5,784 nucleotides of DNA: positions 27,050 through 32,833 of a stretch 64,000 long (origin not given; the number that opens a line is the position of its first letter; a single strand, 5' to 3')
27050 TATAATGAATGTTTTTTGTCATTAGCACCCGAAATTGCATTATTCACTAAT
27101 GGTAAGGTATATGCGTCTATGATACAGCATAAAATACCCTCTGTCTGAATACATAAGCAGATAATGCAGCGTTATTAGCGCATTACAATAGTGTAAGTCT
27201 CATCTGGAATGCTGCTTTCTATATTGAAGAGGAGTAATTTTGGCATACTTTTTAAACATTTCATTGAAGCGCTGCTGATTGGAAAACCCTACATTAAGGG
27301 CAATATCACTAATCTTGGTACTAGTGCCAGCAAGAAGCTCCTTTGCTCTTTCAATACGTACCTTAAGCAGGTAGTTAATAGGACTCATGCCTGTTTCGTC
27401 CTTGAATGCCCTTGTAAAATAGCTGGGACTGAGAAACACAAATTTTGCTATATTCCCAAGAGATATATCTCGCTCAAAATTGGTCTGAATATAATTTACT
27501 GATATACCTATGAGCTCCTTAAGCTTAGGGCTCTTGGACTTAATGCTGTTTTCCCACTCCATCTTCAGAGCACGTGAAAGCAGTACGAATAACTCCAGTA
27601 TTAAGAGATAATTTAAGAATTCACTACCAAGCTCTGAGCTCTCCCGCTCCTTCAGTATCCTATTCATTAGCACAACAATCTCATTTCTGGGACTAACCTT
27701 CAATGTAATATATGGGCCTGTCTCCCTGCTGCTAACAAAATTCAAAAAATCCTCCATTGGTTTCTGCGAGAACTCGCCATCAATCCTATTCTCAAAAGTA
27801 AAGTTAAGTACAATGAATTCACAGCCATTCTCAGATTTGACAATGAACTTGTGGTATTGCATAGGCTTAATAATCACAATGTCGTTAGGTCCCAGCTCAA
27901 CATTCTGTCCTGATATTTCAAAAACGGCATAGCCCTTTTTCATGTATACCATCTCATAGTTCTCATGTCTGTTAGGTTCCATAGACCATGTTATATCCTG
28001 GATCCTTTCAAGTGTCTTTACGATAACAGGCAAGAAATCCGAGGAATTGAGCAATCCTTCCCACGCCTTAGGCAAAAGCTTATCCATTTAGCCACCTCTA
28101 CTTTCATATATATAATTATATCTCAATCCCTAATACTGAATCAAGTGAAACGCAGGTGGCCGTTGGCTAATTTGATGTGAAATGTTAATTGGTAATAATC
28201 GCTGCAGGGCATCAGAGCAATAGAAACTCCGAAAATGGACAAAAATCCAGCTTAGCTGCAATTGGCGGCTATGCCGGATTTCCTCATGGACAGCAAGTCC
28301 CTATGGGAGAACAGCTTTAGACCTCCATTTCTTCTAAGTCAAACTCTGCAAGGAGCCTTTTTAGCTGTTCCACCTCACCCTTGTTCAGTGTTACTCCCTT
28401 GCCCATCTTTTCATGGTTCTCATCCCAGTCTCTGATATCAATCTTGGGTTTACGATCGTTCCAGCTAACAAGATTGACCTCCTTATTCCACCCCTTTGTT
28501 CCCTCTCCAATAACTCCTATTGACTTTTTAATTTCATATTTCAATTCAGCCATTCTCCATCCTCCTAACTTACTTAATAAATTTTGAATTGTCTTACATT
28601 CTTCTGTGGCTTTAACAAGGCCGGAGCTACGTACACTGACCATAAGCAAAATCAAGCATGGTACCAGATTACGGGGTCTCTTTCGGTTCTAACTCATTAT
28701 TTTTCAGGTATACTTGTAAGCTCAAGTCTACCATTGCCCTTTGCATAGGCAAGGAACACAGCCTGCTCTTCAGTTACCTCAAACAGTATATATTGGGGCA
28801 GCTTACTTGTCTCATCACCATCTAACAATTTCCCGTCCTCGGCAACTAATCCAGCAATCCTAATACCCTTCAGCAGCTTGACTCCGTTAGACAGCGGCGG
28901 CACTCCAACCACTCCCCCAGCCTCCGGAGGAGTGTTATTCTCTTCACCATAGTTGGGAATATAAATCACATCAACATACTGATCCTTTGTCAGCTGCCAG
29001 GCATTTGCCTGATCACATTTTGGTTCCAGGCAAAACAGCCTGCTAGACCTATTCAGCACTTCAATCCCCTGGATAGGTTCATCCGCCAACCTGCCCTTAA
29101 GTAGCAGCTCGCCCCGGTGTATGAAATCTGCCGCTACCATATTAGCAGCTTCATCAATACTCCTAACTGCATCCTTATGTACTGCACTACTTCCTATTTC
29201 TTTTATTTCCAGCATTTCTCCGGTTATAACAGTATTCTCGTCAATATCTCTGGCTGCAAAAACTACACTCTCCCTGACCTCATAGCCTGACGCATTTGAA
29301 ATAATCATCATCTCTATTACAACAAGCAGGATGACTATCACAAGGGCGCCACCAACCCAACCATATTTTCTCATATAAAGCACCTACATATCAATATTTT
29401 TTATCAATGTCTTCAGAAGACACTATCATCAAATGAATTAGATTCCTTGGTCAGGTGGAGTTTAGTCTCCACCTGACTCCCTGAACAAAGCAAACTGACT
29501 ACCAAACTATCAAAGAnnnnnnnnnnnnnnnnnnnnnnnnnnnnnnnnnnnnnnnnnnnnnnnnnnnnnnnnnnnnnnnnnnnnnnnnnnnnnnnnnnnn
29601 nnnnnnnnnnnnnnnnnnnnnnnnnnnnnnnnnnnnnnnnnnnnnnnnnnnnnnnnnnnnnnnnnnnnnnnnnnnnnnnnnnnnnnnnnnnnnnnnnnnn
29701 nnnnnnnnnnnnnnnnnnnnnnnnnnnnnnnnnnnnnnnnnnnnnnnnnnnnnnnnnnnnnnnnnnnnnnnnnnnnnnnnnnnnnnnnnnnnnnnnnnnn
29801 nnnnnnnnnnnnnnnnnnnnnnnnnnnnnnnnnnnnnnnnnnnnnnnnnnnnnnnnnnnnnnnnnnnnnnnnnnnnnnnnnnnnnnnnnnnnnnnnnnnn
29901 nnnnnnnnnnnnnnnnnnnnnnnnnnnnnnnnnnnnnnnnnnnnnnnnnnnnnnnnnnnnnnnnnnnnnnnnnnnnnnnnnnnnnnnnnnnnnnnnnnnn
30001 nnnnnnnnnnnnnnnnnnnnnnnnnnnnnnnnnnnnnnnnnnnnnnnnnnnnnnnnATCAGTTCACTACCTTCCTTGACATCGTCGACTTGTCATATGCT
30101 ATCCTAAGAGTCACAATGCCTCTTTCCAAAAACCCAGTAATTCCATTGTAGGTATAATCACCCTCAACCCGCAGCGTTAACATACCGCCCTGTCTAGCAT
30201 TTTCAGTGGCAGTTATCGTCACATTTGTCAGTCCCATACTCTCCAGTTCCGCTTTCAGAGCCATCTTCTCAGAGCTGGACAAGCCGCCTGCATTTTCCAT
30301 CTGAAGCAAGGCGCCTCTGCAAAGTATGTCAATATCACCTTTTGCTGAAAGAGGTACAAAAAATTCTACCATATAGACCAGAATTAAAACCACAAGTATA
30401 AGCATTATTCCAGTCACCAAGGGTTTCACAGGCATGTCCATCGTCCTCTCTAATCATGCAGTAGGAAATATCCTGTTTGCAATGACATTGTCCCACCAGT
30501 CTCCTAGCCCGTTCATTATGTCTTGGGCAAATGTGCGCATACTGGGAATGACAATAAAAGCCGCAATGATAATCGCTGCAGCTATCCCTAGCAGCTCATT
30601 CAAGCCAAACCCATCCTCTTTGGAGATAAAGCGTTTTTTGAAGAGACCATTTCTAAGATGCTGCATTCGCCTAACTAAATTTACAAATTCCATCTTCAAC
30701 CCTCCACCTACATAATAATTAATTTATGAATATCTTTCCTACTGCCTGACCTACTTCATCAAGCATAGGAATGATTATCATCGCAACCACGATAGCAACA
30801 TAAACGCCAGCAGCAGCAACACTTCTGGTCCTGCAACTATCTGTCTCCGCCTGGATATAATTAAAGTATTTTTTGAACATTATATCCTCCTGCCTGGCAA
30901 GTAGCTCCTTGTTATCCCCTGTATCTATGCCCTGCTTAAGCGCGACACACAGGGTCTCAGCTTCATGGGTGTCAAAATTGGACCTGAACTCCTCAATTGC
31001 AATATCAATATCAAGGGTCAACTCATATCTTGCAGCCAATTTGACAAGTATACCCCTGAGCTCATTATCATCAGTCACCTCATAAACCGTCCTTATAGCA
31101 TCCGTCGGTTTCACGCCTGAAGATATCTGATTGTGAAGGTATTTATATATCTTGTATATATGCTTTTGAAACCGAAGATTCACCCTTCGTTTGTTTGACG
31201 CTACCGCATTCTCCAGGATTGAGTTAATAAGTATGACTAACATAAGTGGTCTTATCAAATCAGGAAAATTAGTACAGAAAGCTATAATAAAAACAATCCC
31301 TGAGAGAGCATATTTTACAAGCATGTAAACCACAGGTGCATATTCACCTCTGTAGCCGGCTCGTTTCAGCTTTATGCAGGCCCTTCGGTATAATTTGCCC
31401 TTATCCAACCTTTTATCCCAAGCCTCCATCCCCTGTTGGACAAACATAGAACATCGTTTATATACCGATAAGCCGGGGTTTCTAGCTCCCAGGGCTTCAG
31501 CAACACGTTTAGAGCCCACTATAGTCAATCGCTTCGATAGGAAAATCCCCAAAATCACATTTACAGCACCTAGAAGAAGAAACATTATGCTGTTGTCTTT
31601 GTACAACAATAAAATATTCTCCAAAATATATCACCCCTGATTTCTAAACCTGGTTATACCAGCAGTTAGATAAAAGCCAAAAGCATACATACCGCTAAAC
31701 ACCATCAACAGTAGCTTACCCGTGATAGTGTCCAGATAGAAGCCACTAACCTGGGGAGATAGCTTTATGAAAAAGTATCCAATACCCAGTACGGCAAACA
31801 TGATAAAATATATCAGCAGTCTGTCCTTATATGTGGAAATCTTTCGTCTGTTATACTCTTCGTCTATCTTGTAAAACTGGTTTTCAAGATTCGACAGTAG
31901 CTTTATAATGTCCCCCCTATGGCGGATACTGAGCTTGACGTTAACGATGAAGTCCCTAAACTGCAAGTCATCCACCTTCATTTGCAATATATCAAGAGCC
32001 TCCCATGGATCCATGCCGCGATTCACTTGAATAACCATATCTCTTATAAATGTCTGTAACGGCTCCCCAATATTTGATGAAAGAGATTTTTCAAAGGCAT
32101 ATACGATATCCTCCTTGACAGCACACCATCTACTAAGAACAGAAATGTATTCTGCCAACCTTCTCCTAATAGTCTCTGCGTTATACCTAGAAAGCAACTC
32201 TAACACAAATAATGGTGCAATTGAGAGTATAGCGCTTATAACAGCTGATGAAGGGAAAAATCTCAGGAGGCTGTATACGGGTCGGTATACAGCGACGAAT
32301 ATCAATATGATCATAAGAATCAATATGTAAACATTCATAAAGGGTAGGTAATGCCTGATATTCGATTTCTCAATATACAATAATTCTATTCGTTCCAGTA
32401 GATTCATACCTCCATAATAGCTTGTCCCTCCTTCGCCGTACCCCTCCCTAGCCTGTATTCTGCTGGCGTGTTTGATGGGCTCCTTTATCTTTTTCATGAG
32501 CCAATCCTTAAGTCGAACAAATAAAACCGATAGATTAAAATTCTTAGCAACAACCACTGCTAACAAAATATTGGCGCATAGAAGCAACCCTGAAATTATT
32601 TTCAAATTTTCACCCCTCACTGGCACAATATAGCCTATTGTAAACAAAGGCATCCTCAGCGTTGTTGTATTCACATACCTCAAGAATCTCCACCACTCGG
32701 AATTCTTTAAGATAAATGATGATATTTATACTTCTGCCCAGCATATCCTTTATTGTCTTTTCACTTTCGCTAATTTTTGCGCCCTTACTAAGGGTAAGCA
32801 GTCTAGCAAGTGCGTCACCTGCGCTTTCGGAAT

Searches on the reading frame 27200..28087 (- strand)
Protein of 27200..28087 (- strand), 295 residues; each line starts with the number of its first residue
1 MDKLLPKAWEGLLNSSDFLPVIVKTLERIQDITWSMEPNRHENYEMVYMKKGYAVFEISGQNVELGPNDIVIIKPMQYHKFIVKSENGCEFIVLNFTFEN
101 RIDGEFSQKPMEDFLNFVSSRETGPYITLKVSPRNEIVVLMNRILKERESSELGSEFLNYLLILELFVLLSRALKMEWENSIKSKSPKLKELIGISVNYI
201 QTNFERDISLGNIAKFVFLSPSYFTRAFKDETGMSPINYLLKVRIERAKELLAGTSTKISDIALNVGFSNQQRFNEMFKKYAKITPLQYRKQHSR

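Call 57: search_protein_families(library=pfam, proteins=[window:27200-28087:-], max_evalue=0.001)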
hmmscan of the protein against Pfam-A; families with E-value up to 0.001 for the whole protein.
window:27200-28087:- (295 aa): 4 families
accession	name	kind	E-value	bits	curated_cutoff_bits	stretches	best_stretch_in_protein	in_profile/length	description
PF12833.13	HTH_18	-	5.9e-25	87.8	33.6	1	213-292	1-80/80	Helix-turn-helix domain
PF00165.29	HTH_AraC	-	2.5e-18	66.1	26.6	2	200-240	1-41/42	Bacterial regulatory helix-turn-helix proteins, AraC family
PF02311.25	AraC_binding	-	2.2e-10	40.8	21.1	1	31-96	11-76/135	AraC-like ligand binding domain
PF07883.17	Cupin_2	-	2.3e-08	34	27.2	1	35-93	10-68/70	Cupin domain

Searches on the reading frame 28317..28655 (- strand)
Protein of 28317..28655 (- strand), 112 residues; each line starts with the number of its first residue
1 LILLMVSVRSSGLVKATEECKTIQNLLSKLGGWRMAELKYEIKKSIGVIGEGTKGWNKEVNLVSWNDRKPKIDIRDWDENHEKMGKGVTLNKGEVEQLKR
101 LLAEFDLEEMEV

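Call 5: search_protein_families(library=pfam, proteins=[window:28317-28655:-], max_evalue=0.01)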
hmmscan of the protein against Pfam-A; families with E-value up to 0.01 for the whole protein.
window:28317-28655:- (112 aa): 1 family
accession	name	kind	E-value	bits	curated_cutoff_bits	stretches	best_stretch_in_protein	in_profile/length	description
PF02229.22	PC4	-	4.1e-12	45.9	25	1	54-100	3-51/52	Transcriptional Coactivator p15 (PC4)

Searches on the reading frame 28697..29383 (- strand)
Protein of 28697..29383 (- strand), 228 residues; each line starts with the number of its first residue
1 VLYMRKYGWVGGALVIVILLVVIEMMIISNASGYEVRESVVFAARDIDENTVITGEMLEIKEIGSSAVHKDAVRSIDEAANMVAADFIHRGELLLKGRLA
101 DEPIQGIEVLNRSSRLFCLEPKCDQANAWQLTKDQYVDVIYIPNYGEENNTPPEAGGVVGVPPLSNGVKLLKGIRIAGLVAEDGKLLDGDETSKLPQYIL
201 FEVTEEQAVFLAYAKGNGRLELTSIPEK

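Call 5: search_protein_families(library=pfam, proteins=[window:28697-29383:-], max_evalue=0.01)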
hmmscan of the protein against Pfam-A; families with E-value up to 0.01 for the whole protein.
window:28697-29383:- (228 aa): 2 families
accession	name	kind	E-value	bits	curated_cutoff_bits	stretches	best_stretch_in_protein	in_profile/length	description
PF08666.17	SAF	-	6.8e-08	33.4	21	1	40-99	3-62/63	SAF domain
PF13144.11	ChapFlgA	-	0.00019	21.9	23.8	1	39-102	2-63/122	Chaperone for flagella basal body P-ring formation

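Call 6: search_protein_families(library=ncbifam, proteins=[window:28697-29383:-], max_evalue=0.01)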
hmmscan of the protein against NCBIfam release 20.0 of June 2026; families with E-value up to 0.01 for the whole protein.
window:28697-29383:- (228 aa): 2 families
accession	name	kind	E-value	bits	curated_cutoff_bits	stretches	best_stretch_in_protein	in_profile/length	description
TIGR03177.1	pilus_cpaB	equivalog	1.4e-12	47.4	71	1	35-222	34-210/262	Flp pilus assembly protein CpaB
TIGR03170.1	flgA_cterm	equivalog_domain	5.4e-06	26.4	54.65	1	35-101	10-76/137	flagellar basal body P-ring formation chaperone FlgA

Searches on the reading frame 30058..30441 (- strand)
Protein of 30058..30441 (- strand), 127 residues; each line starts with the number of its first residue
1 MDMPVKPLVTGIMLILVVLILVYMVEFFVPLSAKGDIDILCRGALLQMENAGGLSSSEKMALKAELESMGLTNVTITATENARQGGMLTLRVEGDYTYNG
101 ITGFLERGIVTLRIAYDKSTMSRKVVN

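Call 5: search_protein_families(library=pfam, proteins=[window:30058-30441:-], max_evalue=0.01)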
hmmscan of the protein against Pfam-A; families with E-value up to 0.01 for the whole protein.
window:30058-30441:- (127 aa): 1 family
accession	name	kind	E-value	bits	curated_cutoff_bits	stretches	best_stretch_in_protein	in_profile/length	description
PF14208.11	DUF4320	-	0.0011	19.5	25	1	15-104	2-98/119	Domain of unknown function (DUF4320)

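Call 6: search_protein_families(library=ncbifam, proteins=[window:30058-30441:-], max_evalue=0.01)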
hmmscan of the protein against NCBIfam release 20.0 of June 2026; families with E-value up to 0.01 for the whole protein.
window:30058-30441:- (127 aa): 0 families

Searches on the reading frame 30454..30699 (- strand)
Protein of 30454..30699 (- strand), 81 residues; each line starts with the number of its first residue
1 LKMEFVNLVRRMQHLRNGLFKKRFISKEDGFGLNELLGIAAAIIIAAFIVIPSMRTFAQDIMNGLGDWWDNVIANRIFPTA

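Call 5: search_protein_families(library=pfam, proteins=[window:30454-30699:-], max_evalue=0.01)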
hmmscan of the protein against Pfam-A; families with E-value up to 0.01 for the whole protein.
window:30454-30699:- (81 aa): 0 families

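Call 6: search_protein_families(library=ncbifam, proteins=[window:30454-30699:-], max_evalue=0.01)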
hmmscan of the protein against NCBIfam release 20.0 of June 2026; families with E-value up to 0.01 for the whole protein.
window:30454-30699:- (81 aa): 0 families

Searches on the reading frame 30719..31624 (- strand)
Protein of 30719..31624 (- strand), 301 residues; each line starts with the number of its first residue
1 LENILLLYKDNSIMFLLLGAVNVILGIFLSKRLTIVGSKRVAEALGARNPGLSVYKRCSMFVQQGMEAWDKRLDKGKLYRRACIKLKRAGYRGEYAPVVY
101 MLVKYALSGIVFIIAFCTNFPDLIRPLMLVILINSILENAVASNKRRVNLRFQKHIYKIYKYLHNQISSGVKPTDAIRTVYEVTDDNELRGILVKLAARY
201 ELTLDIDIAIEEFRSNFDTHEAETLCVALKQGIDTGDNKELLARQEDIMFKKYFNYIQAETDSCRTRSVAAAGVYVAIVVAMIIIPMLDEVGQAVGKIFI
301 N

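Call 5: search_protein_families(library=pfam, proteins=[window:30719-31624:-], max_evalue=0.01)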
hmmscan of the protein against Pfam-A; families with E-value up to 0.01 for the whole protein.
window:30719-31624:- (301 aa): 3 families
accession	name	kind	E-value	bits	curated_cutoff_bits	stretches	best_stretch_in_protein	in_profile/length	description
PF00482.28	T2SSF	-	9.8e-07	29.2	25.2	1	164-286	6-125/125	Type II secretion system (T2SS), protein F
PF20728.2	Nairovirus_NSm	-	0.0011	19.4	27.4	1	10-68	5-65/115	Nairovirus NSm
PF03589.19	Antiterm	-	0.0012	19.3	26.7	1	30-106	4-79/87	Antitermination protein Q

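Call 6: search_protein_families(library=ncbifam, proteins=[window:30719-31624:-], max_evalue=0.01)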
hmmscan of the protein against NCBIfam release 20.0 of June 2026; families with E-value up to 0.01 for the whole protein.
window:30719-31624:- (301 aa): 0 families

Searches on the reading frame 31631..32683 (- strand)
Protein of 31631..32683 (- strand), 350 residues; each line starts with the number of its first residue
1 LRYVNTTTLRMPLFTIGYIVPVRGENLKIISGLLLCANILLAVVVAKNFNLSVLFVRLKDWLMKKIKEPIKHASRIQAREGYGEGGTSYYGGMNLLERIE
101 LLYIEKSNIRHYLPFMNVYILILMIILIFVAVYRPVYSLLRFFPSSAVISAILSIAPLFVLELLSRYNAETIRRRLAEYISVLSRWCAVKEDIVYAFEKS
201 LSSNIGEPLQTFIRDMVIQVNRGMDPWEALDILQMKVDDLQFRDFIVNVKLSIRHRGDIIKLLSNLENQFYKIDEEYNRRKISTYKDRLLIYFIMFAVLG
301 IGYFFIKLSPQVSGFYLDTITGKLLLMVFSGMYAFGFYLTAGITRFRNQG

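Call 5: search_protein_families(library=pfam, proteins=[window:31631-32683:-], max_evalue=0.01)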
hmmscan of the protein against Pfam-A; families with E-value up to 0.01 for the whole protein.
window:31631-32683:- (350 aa): 1 family
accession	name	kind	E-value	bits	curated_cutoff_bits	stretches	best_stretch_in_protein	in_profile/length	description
PF00482.28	T2SSF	-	3.6e-05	24.1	25.2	1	196-305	18-123/125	Type II secretion system (T2SS), protein F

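Call 6: search_protein_families(library=ncbifam, proteins=[window:31631-32683:-], max_evalue=0.01)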
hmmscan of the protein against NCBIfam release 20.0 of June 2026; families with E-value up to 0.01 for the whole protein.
window:31631-32683:- (350 aa): 0 families
